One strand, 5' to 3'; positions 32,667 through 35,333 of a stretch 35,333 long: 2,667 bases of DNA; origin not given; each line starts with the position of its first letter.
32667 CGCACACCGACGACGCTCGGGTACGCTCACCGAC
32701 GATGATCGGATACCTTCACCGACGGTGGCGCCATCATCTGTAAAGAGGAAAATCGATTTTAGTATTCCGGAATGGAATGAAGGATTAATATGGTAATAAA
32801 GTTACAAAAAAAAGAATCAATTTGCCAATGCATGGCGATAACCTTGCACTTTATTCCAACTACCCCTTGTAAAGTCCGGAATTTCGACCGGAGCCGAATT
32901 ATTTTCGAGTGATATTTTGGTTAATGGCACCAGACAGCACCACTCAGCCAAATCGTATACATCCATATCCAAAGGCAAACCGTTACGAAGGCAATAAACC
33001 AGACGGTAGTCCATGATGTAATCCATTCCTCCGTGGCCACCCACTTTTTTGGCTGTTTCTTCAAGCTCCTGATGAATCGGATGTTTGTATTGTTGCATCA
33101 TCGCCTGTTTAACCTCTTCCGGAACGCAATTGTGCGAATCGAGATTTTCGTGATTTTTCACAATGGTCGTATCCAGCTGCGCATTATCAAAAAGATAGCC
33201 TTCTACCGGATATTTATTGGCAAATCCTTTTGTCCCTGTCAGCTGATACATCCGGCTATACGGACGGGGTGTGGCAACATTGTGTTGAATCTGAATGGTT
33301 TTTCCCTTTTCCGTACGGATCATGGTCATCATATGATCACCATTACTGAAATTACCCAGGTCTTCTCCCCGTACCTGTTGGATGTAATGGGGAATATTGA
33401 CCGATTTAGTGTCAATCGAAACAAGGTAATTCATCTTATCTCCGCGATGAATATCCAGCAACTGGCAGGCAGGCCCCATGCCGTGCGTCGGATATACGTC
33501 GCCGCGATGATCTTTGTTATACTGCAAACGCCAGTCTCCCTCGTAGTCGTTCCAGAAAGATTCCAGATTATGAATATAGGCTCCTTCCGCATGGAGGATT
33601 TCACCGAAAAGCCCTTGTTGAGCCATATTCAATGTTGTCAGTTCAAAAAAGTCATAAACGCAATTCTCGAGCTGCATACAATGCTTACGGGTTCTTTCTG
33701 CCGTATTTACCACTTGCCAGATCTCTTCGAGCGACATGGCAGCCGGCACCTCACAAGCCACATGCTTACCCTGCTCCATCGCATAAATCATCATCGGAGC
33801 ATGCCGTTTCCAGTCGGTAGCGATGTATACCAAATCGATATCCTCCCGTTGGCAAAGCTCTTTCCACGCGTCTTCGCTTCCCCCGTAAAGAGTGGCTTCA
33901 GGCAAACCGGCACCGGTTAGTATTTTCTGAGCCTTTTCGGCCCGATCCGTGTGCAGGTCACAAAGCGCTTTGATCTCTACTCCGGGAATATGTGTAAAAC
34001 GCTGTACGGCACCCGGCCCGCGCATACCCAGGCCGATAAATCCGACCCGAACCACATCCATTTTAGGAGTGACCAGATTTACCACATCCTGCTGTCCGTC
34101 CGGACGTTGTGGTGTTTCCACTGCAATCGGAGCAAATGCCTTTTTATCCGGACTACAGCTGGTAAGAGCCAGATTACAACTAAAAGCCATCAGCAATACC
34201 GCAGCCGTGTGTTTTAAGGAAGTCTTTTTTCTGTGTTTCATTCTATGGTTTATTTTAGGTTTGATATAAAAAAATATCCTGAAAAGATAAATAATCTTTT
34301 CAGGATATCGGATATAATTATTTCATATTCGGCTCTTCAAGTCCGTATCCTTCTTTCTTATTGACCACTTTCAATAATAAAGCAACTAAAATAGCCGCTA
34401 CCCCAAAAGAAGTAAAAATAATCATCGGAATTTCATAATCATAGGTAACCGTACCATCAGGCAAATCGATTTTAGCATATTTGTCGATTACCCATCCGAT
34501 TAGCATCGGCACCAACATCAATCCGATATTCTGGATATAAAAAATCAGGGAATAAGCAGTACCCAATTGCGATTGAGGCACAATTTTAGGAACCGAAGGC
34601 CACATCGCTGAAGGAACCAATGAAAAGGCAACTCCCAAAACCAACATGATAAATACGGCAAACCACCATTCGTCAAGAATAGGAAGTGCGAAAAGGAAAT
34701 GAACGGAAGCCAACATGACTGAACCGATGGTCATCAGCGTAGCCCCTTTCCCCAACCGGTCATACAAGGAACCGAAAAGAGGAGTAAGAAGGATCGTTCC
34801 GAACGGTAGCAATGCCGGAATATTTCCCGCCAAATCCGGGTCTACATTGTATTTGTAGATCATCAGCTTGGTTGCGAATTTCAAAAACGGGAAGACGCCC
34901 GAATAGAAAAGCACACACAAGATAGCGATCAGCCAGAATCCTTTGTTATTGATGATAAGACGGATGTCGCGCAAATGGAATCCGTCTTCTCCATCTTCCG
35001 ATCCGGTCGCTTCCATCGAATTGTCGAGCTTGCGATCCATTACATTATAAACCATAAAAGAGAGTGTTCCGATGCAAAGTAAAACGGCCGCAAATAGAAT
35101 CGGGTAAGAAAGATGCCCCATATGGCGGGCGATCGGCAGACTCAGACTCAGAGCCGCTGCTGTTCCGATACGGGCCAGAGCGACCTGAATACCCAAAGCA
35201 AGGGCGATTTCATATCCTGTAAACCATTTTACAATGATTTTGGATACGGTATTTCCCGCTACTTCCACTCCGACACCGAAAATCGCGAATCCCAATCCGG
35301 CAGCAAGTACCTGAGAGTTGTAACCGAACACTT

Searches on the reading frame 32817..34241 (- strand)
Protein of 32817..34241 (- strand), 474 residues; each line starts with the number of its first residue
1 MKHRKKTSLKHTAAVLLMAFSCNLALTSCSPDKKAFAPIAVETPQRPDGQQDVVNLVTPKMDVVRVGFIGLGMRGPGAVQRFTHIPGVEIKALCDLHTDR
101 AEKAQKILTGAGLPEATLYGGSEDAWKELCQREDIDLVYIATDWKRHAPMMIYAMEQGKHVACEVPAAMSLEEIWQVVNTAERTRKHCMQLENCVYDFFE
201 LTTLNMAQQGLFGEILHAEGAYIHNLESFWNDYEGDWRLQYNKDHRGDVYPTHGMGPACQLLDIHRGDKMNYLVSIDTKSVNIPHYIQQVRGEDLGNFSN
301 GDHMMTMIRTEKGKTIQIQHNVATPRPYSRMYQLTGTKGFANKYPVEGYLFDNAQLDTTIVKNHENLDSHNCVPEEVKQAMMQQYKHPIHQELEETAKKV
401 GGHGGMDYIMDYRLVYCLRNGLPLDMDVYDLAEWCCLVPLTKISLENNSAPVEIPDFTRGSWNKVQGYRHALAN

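Call 12: search_protein_families(library=pfam, proteins=[window:32817-34241:-])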
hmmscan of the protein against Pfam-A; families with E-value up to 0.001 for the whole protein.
window:32817-34241:- (474 aa): 3 families
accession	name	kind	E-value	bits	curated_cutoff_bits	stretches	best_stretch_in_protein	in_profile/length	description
PF21252.2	Glyco_hydro_109_C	-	1.7e-41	142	27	1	202-345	2-165/187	Glycosyl hydrolase 109, C-terminal domain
PF01408.29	GFO_IDH_MocA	-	1.4e-15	58.5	24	1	64-189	1-117/120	Oxidoreductase family, NAD-binding Rossmann fold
PF22725.1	GFO_IDH_MocA_C3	-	0.00027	21.4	27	0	206-340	7-122/124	GFO/IDH/MocA C-terminal domain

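Call 16: find_encoding_contigs(protein=window:32817-34241:-, flank=3000, max_places=10)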
Protein window:32817-34241:- (474 aa): no gene with exactly this product is on record in the collection.

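Call 31: find_homologous_proteins(query=window:32817-34241:-, max_evalue=1e-80)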
Query window:32817-34241:- (474 aa): 7997 proteins with E <= 1e-80 among 8000 candidates; the best 120 are listed.
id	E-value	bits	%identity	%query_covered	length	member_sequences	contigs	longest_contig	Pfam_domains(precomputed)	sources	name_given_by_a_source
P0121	0.0e+0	1090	100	96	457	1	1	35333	PF01408.29,PF21252.4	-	-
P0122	7.4e-279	943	84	98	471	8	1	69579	PF01408.29,PF21252.4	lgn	-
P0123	3.5e-273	924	83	96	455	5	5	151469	PF01408.29,PF21252.4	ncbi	ncbi:MAG: Gfo/Idh/MocA family oxidoreductase [Bacteroidales bacterium]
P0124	1.1e-272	923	82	98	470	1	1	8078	PF01408.29,PF21252.4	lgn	-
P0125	1.7e-265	899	80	97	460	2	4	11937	PF01408.29,PF21252.4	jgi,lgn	jgi:predicted dehydrogenase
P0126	4.5e-249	845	76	96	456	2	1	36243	PF01408.29,PF21252.4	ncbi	ncbi:MAG: Gfo/Idh/MocA family oxidoreductase [Rikenellaceae bacterium]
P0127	6.1e-248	841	74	97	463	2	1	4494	PF01408.29,PF21252.4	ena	-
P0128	1.7e-246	836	75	96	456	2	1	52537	PF01408.29,PF21252.4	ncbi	ncbi:MAG: Gfo/Idh/MocA family oxidoreductase [Rikenellaceae bacterium]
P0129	1.7e-246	836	73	98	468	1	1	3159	PF01408.29,PF21252.4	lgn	-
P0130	1.9e-246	836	73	98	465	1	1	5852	PF01408.29,PF21252.4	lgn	-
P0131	2.0e-246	836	73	98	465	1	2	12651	PF01408.29,PF21252.4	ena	-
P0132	2.0e-246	836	75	94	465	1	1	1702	PF01408.29,PF21252.4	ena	-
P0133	2.5e-246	836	75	94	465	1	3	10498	PF01408.29,PF21252.4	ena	-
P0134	2.8e-246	836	73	98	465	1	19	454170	PF01408.29,PF21252.4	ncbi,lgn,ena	-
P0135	3.0e-246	836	73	98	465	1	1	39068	PF01408.29,PF21252.4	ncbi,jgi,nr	ncbi:MAG TPA: Gfo/Idh/MocA family oxidoreductase [Bacteroidales bacterium]|nr:Gfo/Idh/MocA family ox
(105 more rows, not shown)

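Call 32: find_encoding_contigs(protein=P0122, flank=3000, max_places=4)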
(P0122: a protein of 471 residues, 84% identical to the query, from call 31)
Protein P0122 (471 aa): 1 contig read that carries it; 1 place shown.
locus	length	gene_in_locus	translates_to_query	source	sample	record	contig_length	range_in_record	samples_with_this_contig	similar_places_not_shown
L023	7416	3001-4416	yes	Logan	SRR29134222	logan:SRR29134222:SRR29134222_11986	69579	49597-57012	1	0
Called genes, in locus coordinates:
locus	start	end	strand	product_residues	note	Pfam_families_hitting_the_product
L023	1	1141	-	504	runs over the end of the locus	PF03853:YjeF_N, PF01256:Carb_kinase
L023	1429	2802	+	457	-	PF07690:MFS_1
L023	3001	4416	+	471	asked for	PF01408:GFO_IDH_MocA, PF21252:Glyco_hydro_109_C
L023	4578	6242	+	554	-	PF07690:MFS_1, PF00854:PTR2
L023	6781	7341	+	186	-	PF04542:Sigma70_r2, PF08281:Sigma70_r4_2, PF04545:Sigma70_r4, PF00196:GerE (weak)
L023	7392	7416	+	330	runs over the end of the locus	PF04773:FecR, PF16344:FecR_C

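Call 33: find_encoding_contigs(protein=P0123, flank=3000, max_places=5)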
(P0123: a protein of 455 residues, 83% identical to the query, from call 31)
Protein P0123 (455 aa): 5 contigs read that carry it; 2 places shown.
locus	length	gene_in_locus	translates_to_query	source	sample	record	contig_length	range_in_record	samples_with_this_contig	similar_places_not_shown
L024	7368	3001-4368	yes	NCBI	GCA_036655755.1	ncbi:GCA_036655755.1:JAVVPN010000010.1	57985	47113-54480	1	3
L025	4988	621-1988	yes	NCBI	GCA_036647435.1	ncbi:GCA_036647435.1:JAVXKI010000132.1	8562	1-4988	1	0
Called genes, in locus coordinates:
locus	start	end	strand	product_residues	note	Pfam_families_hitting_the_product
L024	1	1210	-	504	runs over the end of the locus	PF03853:YjeF_N, PF01256:Carb_kinase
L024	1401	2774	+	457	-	PF07690:MFS_1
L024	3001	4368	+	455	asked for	PF01408:GFO_IDH_MocA, PF21252:Glyco_hydro_109_C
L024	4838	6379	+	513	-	PF07690:MFS_1, PF12832:MFS_1_like (weak), PF00854:PTR2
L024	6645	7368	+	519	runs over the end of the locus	PF07690:MFS_1, PF00854:PTR2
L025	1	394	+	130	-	PF07690:MFS_1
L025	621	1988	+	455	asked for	PF01408:GFO_IDH_MocA, PF21252:Glyco_hydro_109_C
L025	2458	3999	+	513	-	PF07690:MFS_1, PF12832:MFS_1_like (weak), PF00854:PTR2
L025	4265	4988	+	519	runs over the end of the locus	PF07690:MFS_1, PF00854:PTR2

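Call 34: find_encoding_contigs(protein=P0125, flank=3000, max_places=4)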
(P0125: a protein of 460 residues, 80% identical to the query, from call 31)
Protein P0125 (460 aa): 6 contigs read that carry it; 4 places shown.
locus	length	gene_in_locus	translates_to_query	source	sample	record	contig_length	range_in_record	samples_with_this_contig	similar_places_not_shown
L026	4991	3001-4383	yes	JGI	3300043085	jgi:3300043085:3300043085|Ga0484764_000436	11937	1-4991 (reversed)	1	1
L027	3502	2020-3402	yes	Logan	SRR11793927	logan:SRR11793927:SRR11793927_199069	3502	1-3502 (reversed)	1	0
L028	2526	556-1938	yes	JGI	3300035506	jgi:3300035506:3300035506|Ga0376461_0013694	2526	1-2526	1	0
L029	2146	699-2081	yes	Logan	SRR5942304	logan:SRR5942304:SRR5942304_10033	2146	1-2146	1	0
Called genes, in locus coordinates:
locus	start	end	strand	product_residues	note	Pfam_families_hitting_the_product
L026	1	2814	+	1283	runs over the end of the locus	PF02837:Glyco_hydro_2_N, PF22666:Glyco_hydro_2_N2 (weak), PF00703:Glyco_hydro_2, PF02836:Glyco_hydro_2_C, PF16353:LacZ_4, PF02929:Bgal_small_N, PF00754:F5_F8_type_C, PF22633:F5_F8_type_C_2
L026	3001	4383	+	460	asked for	PF01408:GFO_IDH_MocA, PF21252:Glyco_hydro_109_C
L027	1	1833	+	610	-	?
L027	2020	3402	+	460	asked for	PF01408:GFO_IDH_MocA, PF21252:Glyco_hydro_109_C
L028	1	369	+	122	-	?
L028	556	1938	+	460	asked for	PF01408:GFO_IDH_MocA, PF21252:Glyco_hydro_109_C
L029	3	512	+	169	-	?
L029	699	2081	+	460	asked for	PF01408:GFO_IDH_MocA, PF21252:Glyco_hydro_109_C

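Call 56: find_encoding_contigs(protein=P0123, flank=10000, max_places=10)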
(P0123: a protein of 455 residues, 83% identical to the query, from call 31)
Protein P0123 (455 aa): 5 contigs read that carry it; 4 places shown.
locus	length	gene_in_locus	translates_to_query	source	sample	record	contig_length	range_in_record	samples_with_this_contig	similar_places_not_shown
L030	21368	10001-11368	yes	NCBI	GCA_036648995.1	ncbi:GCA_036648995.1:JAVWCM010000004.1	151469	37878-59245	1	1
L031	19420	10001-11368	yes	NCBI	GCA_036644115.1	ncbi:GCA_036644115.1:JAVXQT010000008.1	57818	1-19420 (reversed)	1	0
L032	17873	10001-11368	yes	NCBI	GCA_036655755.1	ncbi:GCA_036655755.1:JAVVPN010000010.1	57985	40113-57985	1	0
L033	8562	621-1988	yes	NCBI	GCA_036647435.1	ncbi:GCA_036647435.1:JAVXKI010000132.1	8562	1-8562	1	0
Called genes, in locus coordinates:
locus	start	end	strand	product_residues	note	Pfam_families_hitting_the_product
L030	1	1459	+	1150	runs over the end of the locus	PF08447:PAS_3 (faint), PF08448:PAS_4 (faint), PF13426:PAS_9 (faint), PF00512:HisKA, PF02518:HATPase_c, PF00072:Response_reg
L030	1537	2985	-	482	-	PF01546:Peptidase_M20, PF07687:M20_dimer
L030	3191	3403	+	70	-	-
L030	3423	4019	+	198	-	PF03938:OmpH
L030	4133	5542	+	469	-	PF01235:Na_Ala_symp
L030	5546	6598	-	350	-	PF16115:DUF4831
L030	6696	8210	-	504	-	PF03853:YjeF_N, PF01256:Carb_kinase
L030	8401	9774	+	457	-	PF07690:MFS_1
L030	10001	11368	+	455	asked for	PF01408:GFO_IDH_MocA, PF21252:Glyco_hydro_109_C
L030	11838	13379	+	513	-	PF07690:MFS_1, PF12832:MFS_1_like (weak), PF00854:PTR2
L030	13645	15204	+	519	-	PF07690:MFS_1, PF00854:PTR2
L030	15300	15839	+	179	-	PF00156:Pribosyltran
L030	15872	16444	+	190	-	PF00406:ADK, PF13238:AAA_18 (weak), PF13671:AAA_33 (weak), PF13207:AAA_17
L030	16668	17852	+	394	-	PF01018:GTP1_OBG, PF01926:MMR_HSR1, PF02421:FeoB_N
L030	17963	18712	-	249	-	PF02633:Creatininase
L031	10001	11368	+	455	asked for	PF01408:GFO_IDH_MocA, PF21252:Glyco_hydro_109_C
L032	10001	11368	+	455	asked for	PF01408:GFO_IDH_MocA, PF21252:Glyco_hydro_109_C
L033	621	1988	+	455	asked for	PF01408:GFO_IDH_MocA, PF21252:Glyco_hydro_109_C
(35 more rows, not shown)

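Call 66: find_encoding_contigs(protein=P0122, flank=10000, max_places=10)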
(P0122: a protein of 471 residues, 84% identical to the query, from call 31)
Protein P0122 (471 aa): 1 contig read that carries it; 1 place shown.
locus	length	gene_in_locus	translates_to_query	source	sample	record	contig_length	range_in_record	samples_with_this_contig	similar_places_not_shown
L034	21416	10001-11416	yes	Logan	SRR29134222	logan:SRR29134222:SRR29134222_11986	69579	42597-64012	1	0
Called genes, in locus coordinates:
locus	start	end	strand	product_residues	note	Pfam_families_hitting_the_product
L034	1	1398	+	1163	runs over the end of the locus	PF04392:ABC_sub_bind (weak), PF08447:PAS_3 (weak), PF00512:HisKA, PF02518:HATPase_c, PF00072:Response_reg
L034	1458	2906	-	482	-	PF01546:Peptidase_M20, PF07687:M20_dimer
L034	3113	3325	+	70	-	-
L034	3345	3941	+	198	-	PF03938:OmpH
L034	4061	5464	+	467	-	PF01235:Na_Ala_symp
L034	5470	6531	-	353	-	PF16115:DUF4831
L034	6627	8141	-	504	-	PF03853:YjeF_N, PF01256:Carb_kinase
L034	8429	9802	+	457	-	PF07690:MFS_1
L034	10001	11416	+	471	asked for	PF01408:GFO_IDH_MocA, PF21252:Glyco_hydro_109_C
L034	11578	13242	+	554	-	PF07690:MFS_1, PF00854:PTR2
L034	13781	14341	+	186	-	PF04542:Sigma70_r2, PF08281:Sigma70_r4_2, PF04545:Sigma70_r4, PF00196:GerE (weak)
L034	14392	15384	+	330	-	PF04773:FecR, PF16344:FecR_C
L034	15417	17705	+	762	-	PF17678:Glyco_hydro_92N, PF07971:Glyco_hydro_92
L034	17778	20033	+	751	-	PF17678:Glyco_hydro_92N, PF07971:Glyco_hydro_92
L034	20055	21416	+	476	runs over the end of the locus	PF06824:Glyco_hydro_125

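Call 74: find_encoding_contigs(protein=P0134, flank=10000, max_places=10)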
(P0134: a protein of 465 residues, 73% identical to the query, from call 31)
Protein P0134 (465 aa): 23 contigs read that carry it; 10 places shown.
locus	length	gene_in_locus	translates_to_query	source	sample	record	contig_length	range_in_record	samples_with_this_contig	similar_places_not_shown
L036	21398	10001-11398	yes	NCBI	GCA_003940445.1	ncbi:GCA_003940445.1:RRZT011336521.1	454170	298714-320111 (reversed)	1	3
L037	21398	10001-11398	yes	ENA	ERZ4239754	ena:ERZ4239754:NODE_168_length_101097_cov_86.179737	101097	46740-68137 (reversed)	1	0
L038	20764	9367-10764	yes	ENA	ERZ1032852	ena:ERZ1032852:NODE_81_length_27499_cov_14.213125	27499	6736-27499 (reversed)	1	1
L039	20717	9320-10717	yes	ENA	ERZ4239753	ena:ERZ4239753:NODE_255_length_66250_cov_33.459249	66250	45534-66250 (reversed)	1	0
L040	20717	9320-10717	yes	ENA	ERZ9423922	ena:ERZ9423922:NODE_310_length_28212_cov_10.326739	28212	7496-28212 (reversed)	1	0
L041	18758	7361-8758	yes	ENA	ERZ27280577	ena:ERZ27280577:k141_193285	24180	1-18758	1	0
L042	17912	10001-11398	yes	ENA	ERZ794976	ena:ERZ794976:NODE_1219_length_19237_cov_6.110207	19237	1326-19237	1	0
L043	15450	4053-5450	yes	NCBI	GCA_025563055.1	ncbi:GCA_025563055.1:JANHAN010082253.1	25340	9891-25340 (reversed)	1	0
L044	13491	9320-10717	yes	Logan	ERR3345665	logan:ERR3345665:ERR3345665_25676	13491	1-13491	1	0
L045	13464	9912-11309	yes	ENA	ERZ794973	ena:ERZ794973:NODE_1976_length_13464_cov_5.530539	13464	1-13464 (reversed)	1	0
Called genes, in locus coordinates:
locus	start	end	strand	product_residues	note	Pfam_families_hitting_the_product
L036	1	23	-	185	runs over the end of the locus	PF03151:TPT, PF00892:EamA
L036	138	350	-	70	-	PF00892:EamA (weak)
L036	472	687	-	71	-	PF00403:HMA (weak)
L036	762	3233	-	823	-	PF08282:Hydrolase_3 (faint), PF00403:HMA, PF00122:E1-E2_ATPase, PF00702:Hydrolase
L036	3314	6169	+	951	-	PF00326:Peptidase_S9, PF20434:BD-FAE (weak)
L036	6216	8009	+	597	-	PF19543:GH123_N (faint), PF22680:Glyco_hydro_123_N_2, PF13320:GH123_cat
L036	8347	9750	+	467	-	PF00884:Sulfatase, PF01663:Phosphodiest, PF16347:SGSH_C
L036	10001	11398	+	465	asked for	PF01408:GFO_IDH_MocA, PF21252:Glyco_hydro_109_C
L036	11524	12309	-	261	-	PF22435:MRM3-like_sub_bind, PF00588:SpoU_methylase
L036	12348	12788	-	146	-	PF00578:AhpC-TSA (faint), PF04756:OST3_OST6 (weak), PF00085:Thioredoxin, PF13728:TraF (weak), PF13098:Thioredoxin_2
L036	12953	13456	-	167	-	PF01243:PNPOx_N, PF12900:Pyridox_ox_2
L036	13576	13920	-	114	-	PF00453:Ribosomal_L20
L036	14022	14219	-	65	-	PF01632:Ribosomal_L35p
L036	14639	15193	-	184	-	PF05198:IF3_N, PF00707:IF3_C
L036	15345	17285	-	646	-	PF02824:TGS, PF07973:tRNA_SAD, PF00587:tRNA-synt_2b, PF03129:HGTP_anticodon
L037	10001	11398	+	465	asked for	PF01408:GFO_IDH_MocA, PF21252:Glyco_hydro_109_C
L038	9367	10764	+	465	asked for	PF01408:GFO_IDH_MocA, PF21252:Glyco_hydro_109_C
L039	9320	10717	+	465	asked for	PF01408:GFO_IDH_MocA, PF21252:Glyco_hydro_109_C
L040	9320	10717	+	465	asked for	PF01408:GFO_IDH_MocA, PF21252:Glyco_hydro_109_C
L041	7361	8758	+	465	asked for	PF01408:GFO_IDH_MocA, PF21252:Glyco_hydro_109_C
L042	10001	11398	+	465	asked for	PF01408:GFO_IDH_MocA, PF21252:Glyco_hydro_109_C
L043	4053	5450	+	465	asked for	PF01408:GFO_IDH_MocA, PF21252:Glyco_hydro_109_C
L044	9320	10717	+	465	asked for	PF01408:GFO_IDH_MocA, PF21252:Glyco_hydro_109_C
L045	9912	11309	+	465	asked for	PF01408:GFO_IDH_MocA, PF21252:Glyco_hydro_109_C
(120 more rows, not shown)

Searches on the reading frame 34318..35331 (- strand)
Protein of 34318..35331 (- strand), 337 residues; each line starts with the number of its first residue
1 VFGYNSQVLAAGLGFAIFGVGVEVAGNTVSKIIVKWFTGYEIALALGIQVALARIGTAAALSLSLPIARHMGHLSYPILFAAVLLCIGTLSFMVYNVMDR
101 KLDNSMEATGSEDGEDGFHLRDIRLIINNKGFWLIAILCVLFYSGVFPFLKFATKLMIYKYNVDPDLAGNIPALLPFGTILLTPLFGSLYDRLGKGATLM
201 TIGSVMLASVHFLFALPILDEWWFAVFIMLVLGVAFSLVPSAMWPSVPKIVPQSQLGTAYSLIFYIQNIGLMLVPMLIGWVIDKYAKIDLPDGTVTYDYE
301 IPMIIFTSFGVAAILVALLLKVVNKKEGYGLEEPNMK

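Call 12: search_protein_families(library=pfam, proteins=[window:34318-35331:-])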
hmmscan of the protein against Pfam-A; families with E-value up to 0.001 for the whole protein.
window:34318-35331:- (337 aa): 3 families
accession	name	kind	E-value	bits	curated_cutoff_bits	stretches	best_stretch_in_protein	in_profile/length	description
PF07690.21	MFS_1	-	2e-34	119.5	33.4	2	13-275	90-347/347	Major Facilitator Superfamily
PF13347.12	MFS_2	-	2.8e-07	29.9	27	1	79-320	176-420/427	MFS/sugar transport protein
PF12832.13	MFS_1_like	-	1.5e-05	24.7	25.2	1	133-327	2-186/373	MFS_1 like family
